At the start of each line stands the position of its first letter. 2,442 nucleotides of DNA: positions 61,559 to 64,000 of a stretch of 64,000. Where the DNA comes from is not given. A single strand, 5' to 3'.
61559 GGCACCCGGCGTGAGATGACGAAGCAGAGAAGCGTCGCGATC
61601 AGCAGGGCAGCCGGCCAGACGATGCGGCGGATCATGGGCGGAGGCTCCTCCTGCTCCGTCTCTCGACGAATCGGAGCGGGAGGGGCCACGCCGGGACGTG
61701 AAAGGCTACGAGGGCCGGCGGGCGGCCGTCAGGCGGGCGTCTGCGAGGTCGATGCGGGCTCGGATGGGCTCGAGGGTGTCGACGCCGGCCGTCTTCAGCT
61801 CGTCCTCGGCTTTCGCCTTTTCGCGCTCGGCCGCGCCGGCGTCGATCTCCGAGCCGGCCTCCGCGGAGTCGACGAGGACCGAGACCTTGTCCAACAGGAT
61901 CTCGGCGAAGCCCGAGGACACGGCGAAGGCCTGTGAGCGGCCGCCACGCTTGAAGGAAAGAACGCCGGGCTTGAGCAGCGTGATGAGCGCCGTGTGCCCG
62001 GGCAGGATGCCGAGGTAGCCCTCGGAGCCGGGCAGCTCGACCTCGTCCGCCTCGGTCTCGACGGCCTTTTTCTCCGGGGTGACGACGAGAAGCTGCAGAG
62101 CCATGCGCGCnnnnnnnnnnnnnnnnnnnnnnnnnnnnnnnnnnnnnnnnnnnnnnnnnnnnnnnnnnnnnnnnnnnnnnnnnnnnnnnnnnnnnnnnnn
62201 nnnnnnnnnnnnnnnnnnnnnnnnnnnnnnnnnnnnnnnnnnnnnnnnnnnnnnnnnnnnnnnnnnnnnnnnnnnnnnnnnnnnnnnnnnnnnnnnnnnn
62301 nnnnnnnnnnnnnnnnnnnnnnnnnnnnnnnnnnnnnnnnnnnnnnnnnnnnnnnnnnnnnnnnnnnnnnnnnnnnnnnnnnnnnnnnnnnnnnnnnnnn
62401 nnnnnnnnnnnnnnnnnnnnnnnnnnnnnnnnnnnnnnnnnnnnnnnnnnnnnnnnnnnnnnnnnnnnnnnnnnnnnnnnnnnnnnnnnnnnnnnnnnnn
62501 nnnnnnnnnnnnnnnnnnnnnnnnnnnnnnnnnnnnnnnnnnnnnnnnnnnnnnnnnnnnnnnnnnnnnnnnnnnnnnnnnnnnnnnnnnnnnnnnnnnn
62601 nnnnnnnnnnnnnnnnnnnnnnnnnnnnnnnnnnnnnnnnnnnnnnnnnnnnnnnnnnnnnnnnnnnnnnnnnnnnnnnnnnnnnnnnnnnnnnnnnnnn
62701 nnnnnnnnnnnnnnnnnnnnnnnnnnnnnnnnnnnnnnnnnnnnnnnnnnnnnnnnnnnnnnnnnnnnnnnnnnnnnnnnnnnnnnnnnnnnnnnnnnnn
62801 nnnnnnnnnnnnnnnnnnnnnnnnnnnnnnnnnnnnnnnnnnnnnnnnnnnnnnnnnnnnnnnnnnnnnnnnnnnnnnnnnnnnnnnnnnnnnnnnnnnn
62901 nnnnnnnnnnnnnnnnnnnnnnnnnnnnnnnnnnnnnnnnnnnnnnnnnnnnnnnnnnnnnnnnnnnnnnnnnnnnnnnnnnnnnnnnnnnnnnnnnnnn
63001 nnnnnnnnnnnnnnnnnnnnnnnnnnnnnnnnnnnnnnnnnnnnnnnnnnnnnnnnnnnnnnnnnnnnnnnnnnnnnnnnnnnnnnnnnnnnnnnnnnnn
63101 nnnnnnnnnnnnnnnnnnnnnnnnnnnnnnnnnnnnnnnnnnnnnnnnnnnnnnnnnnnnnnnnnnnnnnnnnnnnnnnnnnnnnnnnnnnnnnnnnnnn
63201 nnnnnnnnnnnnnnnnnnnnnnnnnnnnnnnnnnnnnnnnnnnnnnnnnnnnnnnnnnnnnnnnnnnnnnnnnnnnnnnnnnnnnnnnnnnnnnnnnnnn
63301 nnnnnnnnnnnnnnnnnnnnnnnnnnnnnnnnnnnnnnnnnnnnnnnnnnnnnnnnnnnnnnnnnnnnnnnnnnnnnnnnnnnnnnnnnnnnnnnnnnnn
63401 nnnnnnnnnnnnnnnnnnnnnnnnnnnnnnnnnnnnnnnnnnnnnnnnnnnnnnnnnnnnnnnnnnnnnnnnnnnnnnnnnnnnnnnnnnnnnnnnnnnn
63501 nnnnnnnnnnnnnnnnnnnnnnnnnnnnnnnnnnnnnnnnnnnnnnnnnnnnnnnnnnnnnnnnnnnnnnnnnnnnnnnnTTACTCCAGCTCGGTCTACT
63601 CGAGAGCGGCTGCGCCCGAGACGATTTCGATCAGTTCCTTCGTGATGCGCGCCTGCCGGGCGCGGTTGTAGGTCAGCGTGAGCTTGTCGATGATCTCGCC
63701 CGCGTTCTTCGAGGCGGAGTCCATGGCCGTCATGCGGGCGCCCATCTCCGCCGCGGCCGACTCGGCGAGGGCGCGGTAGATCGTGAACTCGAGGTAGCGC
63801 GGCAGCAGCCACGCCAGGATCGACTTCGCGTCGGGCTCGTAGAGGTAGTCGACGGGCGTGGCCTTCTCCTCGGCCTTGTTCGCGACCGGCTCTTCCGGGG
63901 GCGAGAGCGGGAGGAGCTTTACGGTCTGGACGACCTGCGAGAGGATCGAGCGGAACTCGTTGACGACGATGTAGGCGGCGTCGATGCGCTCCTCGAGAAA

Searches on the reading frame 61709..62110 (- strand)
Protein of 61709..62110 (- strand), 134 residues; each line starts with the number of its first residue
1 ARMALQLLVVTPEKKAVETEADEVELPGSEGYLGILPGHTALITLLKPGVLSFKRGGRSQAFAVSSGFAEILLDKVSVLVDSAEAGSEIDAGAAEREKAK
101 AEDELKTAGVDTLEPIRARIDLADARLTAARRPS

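Call 13: search_protein_families(library=pfam, proteins=[window:61709-62110:-], max_evalue=0.001)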
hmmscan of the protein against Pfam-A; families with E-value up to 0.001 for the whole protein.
window:61709-62110:- (134 aa): 1 family
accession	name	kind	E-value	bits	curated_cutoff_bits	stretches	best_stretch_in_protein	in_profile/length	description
PF02823.21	ATP-synt_DE_N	-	4.5e-25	87.9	27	1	5-83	1-80/80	ATP synthase, Delta/Epsilon chain, beta-sandwich domain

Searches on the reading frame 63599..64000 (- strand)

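Call 13: search_protein_families(library=pfam, proteins=[window:63599-64000:-], max_evalue=0.001)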
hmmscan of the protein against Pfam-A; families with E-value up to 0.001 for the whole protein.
window:63599-64000:- (134 aa): 1 family
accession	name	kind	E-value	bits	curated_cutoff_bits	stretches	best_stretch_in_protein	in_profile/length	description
PF00231.24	ATP-synt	-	2.4e-49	169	39.9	1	1-133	158-285/285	ATP synthase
